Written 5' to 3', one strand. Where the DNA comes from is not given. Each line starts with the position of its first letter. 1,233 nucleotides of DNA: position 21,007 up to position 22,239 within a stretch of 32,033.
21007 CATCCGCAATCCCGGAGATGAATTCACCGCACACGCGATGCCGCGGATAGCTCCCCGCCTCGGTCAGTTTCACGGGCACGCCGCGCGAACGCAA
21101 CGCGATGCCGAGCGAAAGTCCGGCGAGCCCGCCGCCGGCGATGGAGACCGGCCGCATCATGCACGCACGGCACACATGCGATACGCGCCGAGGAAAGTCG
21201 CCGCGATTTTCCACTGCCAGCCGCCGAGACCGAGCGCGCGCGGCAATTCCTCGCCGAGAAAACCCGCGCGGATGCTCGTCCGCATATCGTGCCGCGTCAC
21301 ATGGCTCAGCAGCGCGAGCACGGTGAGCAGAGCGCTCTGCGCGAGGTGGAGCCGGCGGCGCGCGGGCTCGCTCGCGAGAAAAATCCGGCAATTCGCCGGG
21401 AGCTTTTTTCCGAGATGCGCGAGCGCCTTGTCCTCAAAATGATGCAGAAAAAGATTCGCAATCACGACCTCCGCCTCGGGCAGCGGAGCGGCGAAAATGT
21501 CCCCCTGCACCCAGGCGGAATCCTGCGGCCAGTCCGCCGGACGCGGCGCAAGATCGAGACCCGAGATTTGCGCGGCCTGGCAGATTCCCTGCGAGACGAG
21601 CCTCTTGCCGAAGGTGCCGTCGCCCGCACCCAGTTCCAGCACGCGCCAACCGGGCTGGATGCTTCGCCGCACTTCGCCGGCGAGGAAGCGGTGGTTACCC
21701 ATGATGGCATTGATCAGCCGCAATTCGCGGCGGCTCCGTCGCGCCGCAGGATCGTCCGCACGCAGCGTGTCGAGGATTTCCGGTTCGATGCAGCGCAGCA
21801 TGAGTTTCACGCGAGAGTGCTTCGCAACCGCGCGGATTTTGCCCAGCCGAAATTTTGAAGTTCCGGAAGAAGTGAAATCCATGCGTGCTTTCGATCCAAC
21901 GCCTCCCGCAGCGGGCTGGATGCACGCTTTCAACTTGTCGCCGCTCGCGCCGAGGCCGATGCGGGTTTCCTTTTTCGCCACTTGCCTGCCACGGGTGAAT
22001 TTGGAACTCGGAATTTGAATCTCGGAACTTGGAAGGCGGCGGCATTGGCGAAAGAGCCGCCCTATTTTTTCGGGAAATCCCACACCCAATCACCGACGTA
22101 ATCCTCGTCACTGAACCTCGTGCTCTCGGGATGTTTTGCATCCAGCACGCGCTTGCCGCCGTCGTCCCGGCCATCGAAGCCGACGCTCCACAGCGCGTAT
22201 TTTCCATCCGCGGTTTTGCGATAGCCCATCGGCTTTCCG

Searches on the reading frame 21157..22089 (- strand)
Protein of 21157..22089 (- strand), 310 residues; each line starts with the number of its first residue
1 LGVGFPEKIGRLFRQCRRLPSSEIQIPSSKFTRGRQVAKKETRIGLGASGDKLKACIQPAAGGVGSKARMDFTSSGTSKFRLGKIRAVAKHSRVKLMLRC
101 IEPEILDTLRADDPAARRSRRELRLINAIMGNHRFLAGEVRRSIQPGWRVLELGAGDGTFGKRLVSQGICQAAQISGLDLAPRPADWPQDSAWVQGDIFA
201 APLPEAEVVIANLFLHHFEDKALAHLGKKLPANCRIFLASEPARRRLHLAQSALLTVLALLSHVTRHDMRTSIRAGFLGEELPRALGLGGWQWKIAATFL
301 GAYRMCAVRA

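Call 19: search_protein_families(library=pfam, proteins=[window:21157-22089:-], max_evalue=0.001)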
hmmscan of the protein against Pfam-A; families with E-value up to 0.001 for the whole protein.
window:21157-22089:- (310 aa): 3 families
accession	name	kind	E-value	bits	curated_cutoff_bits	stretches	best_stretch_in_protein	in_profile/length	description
PF13649.12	Methyltransf_25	-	3.6e-05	24.8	27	1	150-226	1-85/97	Methyltransferase domain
PF13489.12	Methyltransf_23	-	0.00021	21.5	27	1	144-244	20-121/164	Methyltransferase domain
PF08241.18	Methyltransf_11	-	0.00029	21.9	21.2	1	151-222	1-77/95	Methyltransferase domain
